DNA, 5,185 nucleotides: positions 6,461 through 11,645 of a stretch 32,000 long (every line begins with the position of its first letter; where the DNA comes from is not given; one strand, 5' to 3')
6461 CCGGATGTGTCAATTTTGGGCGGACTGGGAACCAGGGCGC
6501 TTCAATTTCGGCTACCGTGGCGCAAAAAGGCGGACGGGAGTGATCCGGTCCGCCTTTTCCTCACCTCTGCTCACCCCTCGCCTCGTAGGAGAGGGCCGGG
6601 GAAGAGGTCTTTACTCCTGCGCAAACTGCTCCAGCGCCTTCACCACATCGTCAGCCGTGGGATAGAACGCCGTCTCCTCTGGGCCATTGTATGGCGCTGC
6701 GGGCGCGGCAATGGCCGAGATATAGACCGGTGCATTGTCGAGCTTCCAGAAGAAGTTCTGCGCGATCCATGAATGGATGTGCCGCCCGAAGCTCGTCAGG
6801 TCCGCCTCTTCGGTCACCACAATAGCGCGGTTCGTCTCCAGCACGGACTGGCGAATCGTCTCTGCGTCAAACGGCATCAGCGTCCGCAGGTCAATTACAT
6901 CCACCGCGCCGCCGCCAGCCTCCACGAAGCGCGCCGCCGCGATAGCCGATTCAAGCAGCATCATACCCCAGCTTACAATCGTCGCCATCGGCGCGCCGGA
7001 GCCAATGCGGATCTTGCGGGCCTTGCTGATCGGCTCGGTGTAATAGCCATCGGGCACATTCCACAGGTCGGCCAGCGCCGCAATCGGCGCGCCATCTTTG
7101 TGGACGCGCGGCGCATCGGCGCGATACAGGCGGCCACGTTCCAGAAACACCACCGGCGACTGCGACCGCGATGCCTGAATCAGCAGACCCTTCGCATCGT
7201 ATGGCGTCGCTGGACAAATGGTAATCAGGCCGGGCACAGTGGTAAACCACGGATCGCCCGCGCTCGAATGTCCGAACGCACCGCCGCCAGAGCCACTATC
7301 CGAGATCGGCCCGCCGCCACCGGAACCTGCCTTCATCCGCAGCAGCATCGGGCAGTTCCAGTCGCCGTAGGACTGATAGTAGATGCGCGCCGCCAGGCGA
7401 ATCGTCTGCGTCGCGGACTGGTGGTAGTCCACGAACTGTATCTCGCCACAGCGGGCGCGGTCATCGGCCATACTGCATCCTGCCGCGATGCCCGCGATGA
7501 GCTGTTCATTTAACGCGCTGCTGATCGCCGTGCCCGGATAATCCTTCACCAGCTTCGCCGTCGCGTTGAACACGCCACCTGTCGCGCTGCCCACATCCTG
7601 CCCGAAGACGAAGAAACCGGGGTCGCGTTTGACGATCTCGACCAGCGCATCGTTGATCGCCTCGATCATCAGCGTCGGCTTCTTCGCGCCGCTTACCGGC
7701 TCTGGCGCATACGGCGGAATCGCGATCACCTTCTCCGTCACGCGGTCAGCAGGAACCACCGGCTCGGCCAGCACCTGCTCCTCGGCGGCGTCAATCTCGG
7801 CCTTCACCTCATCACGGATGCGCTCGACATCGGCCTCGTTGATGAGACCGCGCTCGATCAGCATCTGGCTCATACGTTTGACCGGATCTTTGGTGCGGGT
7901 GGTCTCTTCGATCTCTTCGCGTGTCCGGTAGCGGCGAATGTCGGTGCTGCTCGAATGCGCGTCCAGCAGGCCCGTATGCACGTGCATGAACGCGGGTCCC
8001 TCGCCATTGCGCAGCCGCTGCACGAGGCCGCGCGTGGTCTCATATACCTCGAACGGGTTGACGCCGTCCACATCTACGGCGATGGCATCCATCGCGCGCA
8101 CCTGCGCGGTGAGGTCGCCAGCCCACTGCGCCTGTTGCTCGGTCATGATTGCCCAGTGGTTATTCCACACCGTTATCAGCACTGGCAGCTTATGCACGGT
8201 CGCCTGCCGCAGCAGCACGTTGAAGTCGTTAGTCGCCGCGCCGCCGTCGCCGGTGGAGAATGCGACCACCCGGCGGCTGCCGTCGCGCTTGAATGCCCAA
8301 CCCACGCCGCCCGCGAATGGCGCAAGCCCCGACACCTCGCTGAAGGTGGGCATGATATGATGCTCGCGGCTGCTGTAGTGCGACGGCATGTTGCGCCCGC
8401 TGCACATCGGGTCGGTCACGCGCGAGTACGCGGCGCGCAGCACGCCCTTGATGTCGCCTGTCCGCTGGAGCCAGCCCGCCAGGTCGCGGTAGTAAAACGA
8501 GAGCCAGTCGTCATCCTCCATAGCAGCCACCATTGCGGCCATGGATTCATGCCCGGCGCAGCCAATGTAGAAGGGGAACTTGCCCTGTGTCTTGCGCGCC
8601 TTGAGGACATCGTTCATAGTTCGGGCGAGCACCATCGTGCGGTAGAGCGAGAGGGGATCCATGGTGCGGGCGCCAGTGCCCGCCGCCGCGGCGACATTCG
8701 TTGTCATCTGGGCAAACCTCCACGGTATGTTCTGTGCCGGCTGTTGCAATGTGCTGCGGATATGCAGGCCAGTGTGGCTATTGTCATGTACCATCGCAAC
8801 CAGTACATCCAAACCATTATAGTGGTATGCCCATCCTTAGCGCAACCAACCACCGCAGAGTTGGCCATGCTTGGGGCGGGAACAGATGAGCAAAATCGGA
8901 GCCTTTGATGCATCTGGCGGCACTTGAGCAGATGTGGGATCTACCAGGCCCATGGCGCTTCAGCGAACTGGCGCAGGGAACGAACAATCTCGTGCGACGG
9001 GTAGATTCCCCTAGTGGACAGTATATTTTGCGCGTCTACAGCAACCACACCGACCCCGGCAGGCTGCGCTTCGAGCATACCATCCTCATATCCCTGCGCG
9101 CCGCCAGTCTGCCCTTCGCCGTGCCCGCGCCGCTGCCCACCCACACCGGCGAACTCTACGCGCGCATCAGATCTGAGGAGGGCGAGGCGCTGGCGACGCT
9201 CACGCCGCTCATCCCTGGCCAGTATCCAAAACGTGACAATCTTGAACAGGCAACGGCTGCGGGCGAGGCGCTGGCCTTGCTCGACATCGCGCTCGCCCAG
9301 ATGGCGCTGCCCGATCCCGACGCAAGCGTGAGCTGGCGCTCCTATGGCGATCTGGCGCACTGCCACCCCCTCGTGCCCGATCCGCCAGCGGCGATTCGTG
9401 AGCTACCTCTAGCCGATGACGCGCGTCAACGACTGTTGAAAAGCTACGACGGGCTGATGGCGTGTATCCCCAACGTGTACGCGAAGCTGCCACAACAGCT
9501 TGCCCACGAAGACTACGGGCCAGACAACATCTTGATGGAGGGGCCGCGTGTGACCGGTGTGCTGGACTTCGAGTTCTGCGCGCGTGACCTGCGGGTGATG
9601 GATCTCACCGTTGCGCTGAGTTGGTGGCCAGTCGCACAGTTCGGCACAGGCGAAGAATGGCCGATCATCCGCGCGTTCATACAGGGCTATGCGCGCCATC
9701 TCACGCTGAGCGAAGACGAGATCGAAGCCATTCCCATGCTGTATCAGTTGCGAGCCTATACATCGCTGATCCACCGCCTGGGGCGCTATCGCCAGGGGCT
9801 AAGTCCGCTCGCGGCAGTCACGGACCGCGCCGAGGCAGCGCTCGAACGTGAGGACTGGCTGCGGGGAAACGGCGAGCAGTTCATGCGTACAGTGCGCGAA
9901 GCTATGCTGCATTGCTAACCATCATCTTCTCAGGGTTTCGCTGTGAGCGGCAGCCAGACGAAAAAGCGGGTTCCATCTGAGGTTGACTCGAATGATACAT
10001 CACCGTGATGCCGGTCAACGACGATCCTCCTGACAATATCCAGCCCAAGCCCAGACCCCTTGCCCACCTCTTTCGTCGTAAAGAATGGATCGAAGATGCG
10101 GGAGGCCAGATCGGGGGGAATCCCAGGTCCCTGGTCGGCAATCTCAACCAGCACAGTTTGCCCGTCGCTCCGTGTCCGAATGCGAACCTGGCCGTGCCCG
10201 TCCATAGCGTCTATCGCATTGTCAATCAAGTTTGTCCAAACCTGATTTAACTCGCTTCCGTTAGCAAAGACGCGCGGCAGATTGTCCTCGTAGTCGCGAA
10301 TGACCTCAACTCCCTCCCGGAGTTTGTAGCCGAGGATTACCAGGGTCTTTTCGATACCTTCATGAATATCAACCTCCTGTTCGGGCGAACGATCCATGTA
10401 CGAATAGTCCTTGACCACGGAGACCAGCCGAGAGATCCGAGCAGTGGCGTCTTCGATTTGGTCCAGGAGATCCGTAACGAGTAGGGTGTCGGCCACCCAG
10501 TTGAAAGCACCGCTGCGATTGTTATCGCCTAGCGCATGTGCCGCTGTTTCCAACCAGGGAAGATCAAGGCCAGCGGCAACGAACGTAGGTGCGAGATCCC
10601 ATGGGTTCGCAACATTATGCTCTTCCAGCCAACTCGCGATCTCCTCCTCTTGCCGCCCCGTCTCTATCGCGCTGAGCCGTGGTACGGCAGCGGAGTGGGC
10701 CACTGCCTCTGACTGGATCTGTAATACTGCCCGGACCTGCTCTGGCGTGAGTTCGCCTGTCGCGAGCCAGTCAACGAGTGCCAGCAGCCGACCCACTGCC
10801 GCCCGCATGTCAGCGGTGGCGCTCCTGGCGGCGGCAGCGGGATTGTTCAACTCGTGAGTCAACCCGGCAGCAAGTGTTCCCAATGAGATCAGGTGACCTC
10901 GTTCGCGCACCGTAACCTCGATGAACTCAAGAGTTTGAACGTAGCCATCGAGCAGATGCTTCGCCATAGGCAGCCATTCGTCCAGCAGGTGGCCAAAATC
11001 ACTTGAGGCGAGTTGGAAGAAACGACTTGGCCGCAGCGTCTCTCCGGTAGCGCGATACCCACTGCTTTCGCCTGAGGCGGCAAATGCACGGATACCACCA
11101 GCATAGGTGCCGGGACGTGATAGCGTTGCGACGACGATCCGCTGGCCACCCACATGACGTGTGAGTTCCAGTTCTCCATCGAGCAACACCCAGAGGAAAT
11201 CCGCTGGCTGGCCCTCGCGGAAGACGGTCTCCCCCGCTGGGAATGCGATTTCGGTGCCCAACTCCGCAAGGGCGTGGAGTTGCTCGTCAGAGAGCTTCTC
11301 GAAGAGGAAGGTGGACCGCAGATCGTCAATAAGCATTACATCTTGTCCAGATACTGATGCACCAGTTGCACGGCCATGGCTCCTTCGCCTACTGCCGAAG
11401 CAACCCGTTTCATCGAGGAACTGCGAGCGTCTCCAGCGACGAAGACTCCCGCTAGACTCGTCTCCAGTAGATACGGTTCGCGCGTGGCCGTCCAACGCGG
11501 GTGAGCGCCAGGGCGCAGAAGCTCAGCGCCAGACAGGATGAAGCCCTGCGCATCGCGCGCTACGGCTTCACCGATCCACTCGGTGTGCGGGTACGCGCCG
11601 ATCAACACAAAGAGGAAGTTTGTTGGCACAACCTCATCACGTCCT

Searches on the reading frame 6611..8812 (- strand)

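Call 61: search_protein_families(library=pfam, proteins=[window:6611-8812:-], max_evalue=0.001)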
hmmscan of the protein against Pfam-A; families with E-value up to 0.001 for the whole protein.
window:6611-8812:- (733 aa): 4 families
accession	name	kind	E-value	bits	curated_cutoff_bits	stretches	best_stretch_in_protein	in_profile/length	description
PF00676.26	E1_dh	-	9.2e-50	169.7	22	1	57-352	1-296/300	Dehydrogenase E1 component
PF02779.29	Transket_pyr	-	8.7e-23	81.3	27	1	382-564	5-173/174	Transketolase, pyrimidine binding domain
PF02780.25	Transketolase_C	-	1.8e-18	67.1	25.9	1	605-723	7-124/124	Transketolase, C-terminal domain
PF02775.26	TPP_enzyme_C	-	1.7e-07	31.6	21.9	1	164-278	34-151/151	Thiamine pyrophosphate enzyme, C-terminal TPP binding domain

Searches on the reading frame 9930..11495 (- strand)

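Call 61: search_protein_families(library=pfam, proteins=[window:9930-11495:-], max_evalue=0.001)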
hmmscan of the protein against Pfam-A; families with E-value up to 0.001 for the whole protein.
window:9930-11495:- (521 aa): 4 families
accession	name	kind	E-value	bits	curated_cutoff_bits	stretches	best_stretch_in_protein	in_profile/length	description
PF02518.31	HATPase_c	-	2.1e-27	96.2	26.4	1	414-518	4-110/111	Histidine kinase-, DNA gyrase B-, and HSP90-like ATPase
PF00027.35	cNMP_binding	-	1.3e-13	51.2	27.5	1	84-172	3-87/89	Cyclic nucleotide-binding domain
PF14501.12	HATPase_c_5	-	3.3e-06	27.4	22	1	416-507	6-93/102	GHKL domain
PF13581.12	HATPase_c_2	-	9.3e-05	22.9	27.4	1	426-493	46-110/127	Histidine kinase-like ATPase domain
